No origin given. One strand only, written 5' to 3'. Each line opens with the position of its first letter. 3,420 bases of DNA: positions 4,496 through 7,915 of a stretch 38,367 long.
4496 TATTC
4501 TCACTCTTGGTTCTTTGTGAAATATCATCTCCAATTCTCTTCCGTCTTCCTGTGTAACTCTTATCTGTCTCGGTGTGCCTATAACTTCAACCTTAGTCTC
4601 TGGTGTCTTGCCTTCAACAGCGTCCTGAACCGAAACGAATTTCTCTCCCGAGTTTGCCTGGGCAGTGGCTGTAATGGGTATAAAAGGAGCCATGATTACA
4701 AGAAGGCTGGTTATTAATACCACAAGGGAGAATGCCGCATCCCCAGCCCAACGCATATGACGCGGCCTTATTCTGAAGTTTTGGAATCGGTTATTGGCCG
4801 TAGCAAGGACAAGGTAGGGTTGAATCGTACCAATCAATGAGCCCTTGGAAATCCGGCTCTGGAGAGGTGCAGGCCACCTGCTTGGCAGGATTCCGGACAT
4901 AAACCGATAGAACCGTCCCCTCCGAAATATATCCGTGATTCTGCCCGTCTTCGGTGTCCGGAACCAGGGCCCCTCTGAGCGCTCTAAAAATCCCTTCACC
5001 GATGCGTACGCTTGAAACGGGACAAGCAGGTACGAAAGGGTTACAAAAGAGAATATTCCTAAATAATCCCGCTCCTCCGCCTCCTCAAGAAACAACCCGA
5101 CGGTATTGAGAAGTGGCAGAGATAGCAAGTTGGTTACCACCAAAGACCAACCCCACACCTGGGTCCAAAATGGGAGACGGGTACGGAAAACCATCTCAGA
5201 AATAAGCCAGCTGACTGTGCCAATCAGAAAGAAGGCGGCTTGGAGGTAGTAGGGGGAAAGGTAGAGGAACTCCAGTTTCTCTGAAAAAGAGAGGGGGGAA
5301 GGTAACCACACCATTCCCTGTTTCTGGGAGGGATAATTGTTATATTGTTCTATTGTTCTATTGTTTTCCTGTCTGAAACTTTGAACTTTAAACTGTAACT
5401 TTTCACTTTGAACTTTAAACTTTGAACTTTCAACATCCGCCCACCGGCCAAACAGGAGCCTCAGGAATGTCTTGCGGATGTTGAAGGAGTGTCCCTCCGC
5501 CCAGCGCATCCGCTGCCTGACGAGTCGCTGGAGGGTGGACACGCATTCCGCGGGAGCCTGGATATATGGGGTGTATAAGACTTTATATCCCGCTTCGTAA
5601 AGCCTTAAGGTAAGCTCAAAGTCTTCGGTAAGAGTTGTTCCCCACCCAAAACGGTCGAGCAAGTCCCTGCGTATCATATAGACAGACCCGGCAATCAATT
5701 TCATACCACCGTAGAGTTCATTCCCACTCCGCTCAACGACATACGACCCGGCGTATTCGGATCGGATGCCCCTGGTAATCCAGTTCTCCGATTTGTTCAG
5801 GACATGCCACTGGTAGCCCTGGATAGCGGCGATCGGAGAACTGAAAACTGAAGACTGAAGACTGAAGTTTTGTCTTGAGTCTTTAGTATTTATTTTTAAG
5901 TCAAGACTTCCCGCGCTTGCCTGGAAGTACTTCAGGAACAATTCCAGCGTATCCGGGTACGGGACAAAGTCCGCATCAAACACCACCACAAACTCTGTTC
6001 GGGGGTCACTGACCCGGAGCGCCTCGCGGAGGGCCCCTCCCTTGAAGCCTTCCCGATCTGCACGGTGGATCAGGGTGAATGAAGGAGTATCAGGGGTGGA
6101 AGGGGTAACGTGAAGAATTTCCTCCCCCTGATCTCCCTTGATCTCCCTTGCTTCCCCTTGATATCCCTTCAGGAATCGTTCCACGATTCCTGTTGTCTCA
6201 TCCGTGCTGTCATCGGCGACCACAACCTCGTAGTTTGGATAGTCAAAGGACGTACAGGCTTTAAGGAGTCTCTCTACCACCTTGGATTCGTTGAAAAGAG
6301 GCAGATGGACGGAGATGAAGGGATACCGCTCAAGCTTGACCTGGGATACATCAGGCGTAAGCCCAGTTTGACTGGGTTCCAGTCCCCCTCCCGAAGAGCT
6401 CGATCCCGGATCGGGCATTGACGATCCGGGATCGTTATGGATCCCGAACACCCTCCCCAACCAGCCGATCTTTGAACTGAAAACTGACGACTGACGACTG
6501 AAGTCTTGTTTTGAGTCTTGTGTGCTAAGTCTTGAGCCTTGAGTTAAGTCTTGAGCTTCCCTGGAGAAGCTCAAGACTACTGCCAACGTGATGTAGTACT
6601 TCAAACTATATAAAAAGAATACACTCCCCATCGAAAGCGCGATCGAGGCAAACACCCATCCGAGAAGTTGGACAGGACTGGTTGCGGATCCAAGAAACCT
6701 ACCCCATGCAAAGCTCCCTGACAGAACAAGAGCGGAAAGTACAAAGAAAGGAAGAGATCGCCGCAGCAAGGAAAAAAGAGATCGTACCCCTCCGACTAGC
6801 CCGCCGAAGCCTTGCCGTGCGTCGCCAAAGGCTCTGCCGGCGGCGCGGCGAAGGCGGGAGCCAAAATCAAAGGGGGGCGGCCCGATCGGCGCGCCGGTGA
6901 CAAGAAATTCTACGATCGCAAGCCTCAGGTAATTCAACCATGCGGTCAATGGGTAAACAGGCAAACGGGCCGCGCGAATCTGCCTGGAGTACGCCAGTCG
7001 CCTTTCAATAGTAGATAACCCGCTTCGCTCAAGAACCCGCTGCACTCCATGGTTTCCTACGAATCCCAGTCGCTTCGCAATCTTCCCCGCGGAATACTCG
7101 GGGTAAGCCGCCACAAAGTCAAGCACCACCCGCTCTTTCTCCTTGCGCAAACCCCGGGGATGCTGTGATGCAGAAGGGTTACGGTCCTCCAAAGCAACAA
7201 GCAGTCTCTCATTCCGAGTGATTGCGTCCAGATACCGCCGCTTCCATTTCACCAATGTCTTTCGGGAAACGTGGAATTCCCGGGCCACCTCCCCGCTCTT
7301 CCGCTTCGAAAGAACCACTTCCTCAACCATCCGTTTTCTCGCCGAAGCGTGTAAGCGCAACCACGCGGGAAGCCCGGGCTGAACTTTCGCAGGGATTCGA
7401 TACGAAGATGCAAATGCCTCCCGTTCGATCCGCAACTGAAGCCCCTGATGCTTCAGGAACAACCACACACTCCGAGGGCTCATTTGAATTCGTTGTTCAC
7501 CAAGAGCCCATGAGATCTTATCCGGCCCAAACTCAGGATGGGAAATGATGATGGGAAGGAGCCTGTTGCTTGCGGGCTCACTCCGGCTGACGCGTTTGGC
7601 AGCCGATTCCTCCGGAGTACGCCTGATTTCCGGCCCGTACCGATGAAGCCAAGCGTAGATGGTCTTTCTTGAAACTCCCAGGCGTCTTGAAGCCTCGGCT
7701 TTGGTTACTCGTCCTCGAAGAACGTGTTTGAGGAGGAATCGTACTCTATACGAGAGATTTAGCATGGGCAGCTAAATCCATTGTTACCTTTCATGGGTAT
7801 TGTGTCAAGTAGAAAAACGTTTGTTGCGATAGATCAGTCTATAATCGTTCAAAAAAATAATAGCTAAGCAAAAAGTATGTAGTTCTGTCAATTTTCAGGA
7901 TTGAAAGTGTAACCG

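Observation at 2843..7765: One polypeptide combining duplicated transposase-type HTH modules, a processive GT2 synthase and a sorted extracellular domain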

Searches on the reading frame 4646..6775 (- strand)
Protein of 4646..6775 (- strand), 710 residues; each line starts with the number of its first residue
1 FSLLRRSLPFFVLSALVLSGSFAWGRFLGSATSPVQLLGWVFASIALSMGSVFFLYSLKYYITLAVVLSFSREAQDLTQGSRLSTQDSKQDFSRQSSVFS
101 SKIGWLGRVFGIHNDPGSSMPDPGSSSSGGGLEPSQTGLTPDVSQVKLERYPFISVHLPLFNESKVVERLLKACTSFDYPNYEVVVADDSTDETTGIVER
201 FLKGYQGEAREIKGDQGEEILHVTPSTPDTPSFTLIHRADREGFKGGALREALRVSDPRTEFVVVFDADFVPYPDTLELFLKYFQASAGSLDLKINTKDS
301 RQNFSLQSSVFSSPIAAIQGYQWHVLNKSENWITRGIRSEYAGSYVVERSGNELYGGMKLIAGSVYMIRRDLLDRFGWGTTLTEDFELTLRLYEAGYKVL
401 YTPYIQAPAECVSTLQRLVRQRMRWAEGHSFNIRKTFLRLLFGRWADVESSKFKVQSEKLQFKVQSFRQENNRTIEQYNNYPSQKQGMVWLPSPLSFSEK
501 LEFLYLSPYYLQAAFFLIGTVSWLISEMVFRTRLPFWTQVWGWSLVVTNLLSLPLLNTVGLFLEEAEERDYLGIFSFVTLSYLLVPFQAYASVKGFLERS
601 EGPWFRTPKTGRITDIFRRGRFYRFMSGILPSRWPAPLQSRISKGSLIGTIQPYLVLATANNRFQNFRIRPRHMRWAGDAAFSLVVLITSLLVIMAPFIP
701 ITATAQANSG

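Call 42: search_solved_structures(query=window:4646-6775:-, max_evalue=0.01, show_alignments=1)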
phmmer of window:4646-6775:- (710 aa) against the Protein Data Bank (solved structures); distinct sequences matched with E-value up to 0.01: 11.
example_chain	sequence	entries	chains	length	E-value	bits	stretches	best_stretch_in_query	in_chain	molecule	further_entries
9fmv_A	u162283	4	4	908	1.7e-07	33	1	345-429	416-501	Cellulose synthase catalytic subunit [UDP-forming]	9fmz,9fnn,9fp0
7lby_A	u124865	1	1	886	1.8e-07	32.9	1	345-429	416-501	Cellulose synthase catalytic subunit [UDP-forming]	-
9b8v_E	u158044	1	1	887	1.8e-07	32.9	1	345-429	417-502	Cellulose synthase catalytic subunit [UDP-forming]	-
5ej1_A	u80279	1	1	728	9.1e-07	30.6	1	351-429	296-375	Putative cellulose synthase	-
4hg6_A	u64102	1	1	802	1.2e-06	30.2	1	351-429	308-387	Cellulose Synthase Subunit A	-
4p00_A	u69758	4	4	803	1.2e-06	30.2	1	351-429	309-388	Cellulose Synthase A subunit | Cellulose Synthase subunit A | Putative cellulose synthase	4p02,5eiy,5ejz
2z87_A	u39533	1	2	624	2.5e-05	25.8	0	144-201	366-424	Chondroitin synthase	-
2z86_A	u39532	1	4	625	2.5e-05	25.8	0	144-201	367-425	Chondroitin synthase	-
6yv7_B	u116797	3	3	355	0.0022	19.4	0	152-205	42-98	Glycosyl transferase, family 2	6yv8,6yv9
6yv7_A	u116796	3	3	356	0.0023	19.4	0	152-203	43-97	Glycosyl transferase, family 2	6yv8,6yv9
5tze_C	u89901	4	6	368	0.0075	17.6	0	155-204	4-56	Glycosyl transferase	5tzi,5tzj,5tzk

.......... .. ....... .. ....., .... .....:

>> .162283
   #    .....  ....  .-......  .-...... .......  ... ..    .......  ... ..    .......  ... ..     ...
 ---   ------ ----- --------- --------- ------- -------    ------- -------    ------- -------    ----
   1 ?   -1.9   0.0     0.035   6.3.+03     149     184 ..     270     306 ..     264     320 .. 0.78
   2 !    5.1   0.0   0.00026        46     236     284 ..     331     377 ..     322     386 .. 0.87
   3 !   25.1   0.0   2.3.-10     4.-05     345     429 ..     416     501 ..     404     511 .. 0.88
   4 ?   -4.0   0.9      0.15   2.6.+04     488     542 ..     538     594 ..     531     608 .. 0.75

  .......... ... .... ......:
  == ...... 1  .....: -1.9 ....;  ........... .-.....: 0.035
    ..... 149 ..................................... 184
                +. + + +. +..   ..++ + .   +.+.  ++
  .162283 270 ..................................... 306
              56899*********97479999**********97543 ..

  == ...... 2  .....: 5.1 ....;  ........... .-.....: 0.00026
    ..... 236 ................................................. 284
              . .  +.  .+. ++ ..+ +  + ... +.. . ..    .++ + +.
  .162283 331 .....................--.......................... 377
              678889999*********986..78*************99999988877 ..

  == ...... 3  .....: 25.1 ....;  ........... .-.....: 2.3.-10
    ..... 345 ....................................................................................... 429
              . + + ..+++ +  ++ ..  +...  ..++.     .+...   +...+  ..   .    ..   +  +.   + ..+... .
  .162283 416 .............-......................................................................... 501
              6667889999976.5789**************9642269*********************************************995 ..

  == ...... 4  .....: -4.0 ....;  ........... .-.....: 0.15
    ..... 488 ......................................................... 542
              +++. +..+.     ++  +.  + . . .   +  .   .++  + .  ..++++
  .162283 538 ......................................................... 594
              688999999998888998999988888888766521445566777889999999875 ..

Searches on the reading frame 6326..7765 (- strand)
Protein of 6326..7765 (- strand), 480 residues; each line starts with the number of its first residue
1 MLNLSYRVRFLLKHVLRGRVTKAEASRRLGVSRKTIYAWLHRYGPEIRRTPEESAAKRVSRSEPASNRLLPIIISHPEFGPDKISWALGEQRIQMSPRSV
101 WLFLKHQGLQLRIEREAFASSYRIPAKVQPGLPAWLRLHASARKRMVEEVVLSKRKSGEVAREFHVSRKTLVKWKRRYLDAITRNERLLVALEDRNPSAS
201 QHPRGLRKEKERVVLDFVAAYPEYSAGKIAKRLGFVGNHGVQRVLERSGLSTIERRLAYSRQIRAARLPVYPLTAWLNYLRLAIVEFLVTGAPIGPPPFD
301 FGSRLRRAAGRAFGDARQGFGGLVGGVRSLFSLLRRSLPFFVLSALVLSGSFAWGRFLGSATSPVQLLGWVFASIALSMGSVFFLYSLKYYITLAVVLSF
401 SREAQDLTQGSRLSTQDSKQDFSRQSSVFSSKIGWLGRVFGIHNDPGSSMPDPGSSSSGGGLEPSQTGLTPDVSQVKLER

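Call 18: find_related_loci(query=A1, collection=genome_contigs, flank=8000)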
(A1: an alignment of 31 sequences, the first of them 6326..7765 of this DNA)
Query A1 (480 aa) in genome_contigs; peptide patterns used: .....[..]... (x = any residue, [..] = any of these).
193 stretches matched a pattern; 103 encode a relative of the query (tblastn E <= 1e-3); the best 80 are kept; 76 distinct loci.
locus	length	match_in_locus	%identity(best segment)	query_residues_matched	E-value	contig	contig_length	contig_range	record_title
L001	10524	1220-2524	37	4-480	2e-73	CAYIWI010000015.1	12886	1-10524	MAG TPA_asm: uncultured Gammaproteobacteria bacterium isolate ERP119705_co3_560 genome assembly, contig: NODE_5800_lengt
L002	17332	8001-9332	37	11-469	2e-63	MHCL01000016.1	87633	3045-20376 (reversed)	MAG: Candidatus Chisholmbacteria bacterium RIFCSPLOWO2_01_FULL_49_14 rifcsplowo2_01_scaffold_3402, whole genome shotgun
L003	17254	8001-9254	35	11-480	9e-60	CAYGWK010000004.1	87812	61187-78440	MAG TPA_asm: uncultured Gammaproteobacteria bacterium isolate ERP119294_co3_383 genome assembly, contig: NODE_51_length_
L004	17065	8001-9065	35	11-409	2e-59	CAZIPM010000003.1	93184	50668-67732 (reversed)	MAG TPA_asm: uncultured Gammaproteobacteria bacterium isolate SRP050083_co2_604 genome assembly, contig: NODE_69_length_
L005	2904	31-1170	34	67-480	3e-57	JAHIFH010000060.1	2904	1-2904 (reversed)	MAG: Patescibacteria group bacterium isolate KR11_0.1_MetaG.mb.78 KR11_0.1_MetaG.mb.78_k141_1175657, whole genome shotgu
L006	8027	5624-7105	31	11-480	6e-54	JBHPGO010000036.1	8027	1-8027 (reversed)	Patescibacteria group bacterium isolate SAG AM-311-M21 NODE_36_length_8027_cov_25.245735, whole genome shotgun sequence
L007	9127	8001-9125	34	11-391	6e-53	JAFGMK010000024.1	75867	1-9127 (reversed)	MAG: Candidatus Paceibacterota bacterium isolate Zod_Metabat.464 k87_7108571, whole genome shotgun sequence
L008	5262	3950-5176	30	12-480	1e-47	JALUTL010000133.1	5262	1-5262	MAG: Candidatus Heimdallarchaeota archaeon isolate S146_metabat2_scaf2bin.271 S146_NODE_17928_length_5262_cov_1.612853,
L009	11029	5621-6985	33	11-480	3e-46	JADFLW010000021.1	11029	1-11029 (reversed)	MAG: Patescibacteria group bacterium isolate B55T1B8 B55T1B8_NODE11689, whole genome shotgun sequence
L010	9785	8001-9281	29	11-480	7e-41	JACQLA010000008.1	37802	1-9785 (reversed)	MAG: Candidatus Microgenomates bacterium isolate NC_groundwater_1191_Ag_S-0.1um_40_427 S_p1_S3_coassembly_k141_2205087,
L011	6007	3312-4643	30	7-465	2e-40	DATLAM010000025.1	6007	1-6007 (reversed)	MAG TPA_asm: Candidatus Bathyarchaeia archaeon isolate SMAG_U14271 k141_1047105, whole genome shotgun sequence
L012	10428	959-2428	33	11-480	2e-67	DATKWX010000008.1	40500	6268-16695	MAG TPA_asm: Candidatus Bathyarchaeia archaeon isolate SMAG_U14175 k141_2075734, whole genome shotgun sequence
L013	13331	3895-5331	30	11-470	7e-38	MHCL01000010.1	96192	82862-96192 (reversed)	MAG: Candidatus Chisholmbacteria bacterium RIFCSPLOWO2_01_FULL_49_14 rifcsplowo2_01_scaffold_2002, whole genome shotgun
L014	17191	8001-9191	29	52-480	4e-37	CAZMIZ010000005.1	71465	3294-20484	MAG TPA_asm: uncultured Gammaproteobacteria bacterium isolate binchicken_co338_18 genome assembly, contig: NODE_77_lengt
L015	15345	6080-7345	28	11-480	1e-36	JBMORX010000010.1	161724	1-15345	MAG: Patescibacteria group bacterium isolate Betzabe_MAG191 MAG191_10, whole genome shotgun sequence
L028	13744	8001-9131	28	15-424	1e-31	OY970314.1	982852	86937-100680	MAG: Candidatus Woesebacteria bacterium isolate MFD01299.bin.c.5 genome assembly, chromosome: 1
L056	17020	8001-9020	23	15-413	6e-21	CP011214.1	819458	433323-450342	MAG: Candidatus Woesebacteria bacterium GW2011_GWF1_31_35 chromosome, complete genome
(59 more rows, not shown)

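Call 26: predict_structure(alignment_id=A1)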
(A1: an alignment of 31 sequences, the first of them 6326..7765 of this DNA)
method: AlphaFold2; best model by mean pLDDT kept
length: 480 residues; sequences in the alignment: 31
mean_pLDDT: 76.1   pTM: 0.32
mean pLDDT of the five models: 76.1, 74.7, 74.5, 74.1, 73.4
residues with pLDDT >= 90: 214; 70-90: 87; 50-70: 75; < 50: 104
segments of 3 or more residues with pLDDT < 50: 124-136, 270-272, 291-323, 414-432, 447-451, 454-473, 475-480
pLDDT, mean of each block of 10 residues (from residue 1): 83 96 97 97 85 60 72 92 96 93 92 91 49 56 91 94 87 96 92 76 79 97 98 95 94 97 75 55 63 46 47 47 56 84 92 94 95 94 90 77 56 45 37 61 52 45 42 46
secondary structure, 60 per line:
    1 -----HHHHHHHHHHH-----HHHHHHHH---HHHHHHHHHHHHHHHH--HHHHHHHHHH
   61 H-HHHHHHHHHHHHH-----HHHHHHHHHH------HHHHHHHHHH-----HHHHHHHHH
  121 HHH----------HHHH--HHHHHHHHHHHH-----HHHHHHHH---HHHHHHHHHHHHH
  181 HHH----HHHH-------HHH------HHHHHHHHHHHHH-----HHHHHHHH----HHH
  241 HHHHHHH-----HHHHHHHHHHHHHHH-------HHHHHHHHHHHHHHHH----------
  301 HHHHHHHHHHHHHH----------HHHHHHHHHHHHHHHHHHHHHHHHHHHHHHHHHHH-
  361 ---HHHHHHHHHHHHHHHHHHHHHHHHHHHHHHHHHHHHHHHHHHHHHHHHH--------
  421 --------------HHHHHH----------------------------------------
elements in order: H6-16 H22-29 H33-48 H51-61 H63-75 H81-90 H97-106 H112-123 H134-137 H140-151 H157-164 H168-183 H188-191 H208-220 H226-233 H238-247 H253-267 H275-290 H301-314 H325-359 H364-412 H435-440

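Call 28: search_protein_representatives(protein=window:6326-7765:-)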
Query: 480 residues. Proteins with E-value up to 0.001 (for the whole library): 386; up to 1e-10: 259; up to 1e-30: 58. The best 150 are listed.
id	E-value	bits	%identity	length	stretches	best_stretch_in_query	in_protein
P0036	0.0e+00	1037.9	99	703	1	1-480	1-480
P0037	2.2e-75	270.6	45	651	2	108-480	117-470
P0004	4.6e-73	263.0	47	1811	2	5-297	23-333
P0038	1.2e-66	241.8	46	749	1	14-410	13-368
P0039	4.2e-66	240.0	45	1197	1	8-405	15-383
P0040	7.9e-61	222.6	39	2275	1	3-408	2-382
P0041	8.8e-61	222.5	38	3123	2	136-480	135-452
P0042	7.3e-58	212.8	42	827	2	133-480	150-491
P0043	2.7e-57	211.0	41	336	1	8-300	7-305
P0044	2.9e-57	210.9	38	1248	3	117-300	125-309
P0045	1.8e-55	205.0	40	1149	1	7-408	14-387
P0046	3.1e-55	204.2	45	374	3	136-300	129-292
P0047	3.7e-55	203.9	39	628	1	11-479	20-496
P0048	7.6e-55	202.9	41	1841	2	11-301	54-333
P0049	1.8e-54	201.6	44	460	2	2-263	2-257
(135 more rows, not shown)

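Call 30: fold_search(model_id=the predicted structure, library=pdb)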
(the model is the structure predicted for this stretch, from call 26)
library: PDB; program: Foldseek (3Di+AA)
matches with E <= 10: 191; with E <= 0.001: 0
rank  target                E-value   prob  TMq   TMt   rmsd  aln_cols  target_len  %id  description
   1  6pax_A                2.7e-01  0.90  0.11  0.35  10.0       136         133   24  CRYSTAL STRUCTURE OF THE HUMAN PAX-6 PAIRED DOMAIN-DNA COMPLEX REVEALS A GENERAL MODEL FOR PAX PROTEIN-DNA INTERACTION (released 1999-07-13)
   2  9rmc_O                2.7e-01  0.18  0.09  0.12  32.3       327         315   14  Structure of BAF in complex with OCT4-SOX2-bound nucleosome - SHL+6 class 1 (released 2026-02-11)
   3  1k78_A                4.0e-01  0.80  0.11  0.34  10.9       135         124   16  Pax5(1-149)+Ets-1(331-440)+DNA (released 2002-01-04)
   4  1u78_A                4.5e-01  0.89  0.11  0.40   9.8       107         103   20  Structure of the bipartite DNA-binding domain of Tc3 transposase bound to transposon DNA (released 2004-08-31)
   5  9rl4_O                5.5e-01  0.13  0.10  0.13  34.2       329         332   13  Structure of BAF in complex with OCT4-SOX2-bound nucleosome - SHL-6 (released 2026-02-11)
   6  8x6g_H                5.5e-01  0.12  0.10  0.15  21.6       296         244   14  Cryo-EM structure of Staphylococcus aureus sigB-dependent RNAP-promoter open complex (released 2024-06-05)
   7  9a7s_A                5.5e-01  0.10  0.09  0.14  23.3       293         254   12  Integrative model of RPSD-RPOB by crosslinking MS and deep learning (released 2024-09-18)
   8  9bw1_M                6.9e-01  0.41  0.12  0.08  16.5       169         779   15  TnsABCD-DNA transpososome (released 2024-10-16)
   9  9wsf_A                7.2e-01  0.15  0.11  0.18  19.4       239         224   15  Crystal structure of Sigma28/FlgM complex from Pseudomonas aeruginosa at 1.95 Angstrom resolution (released 2026-02-25)
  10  9a50_A                9.5e-01  0.10  0.10  0.16  22.8       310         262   12  Integrative model of RPSB-RPOC by crosslinking MS and deep learning (released 2024-09-18)
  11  5hoo_A                1.1e+00  0.60  0.11  0.14  10.1       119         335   13  Crystal structure of the Mos1 Strand Transfer Complex (released 2016-06-01)
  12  7b9v_O                1.1e+00  0.10  0.09  0.13  38.5       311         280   14  Yeast C complex spliceosome at 2.8 Angstrom resolution with Prp18/Slu7 bound (released 2021-03-10)
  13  4fcy_A                1.3e+00  0.21  0.11  0.11  12.7       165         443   17  Crystal structure of the bacteriophage Mu transpososome (released 2012-11-07)
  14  6lth_O                1.3e+00  0.08  0.09  0.12  32.6       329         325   13  Structure of human BAF Base module (released 2020-02-12)
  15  1pdn_C                1.4e+00  0.25  0.10  0.28  10.9       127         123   15  CRYSTAL STRUCTURE OF A PAIRED DOMAIN-DNA COMPLEX AT 2.5 ANGSTROMS RESOLUTION REVEALS STRUCTURAL BASIS FOR PAX DEVELOPM (released 1995-07-31)
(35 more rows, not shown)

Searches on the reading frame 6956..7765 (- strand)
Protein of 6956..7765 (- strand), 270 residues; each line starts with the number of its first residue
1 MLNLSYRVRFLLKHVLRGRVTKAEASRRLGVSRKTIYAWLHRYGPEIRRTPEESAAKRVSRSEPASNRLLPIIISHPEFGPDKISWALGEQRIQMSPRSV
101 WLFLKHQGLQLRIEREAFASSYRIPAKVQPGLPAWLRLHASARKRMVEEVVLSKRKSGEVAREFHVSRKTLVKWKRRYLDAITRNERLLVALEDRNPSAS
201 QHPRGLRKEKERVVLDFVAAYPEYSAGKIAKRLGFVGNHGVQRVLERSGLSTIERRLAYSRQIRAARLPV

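Call 87: search_solved_structures(query=window:6956-7765:-, max_evalue=1, show_alignments=1)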
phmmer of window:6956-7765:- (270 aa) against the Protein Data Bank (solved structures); distinct sequences matched with E-value up to 1: 0.
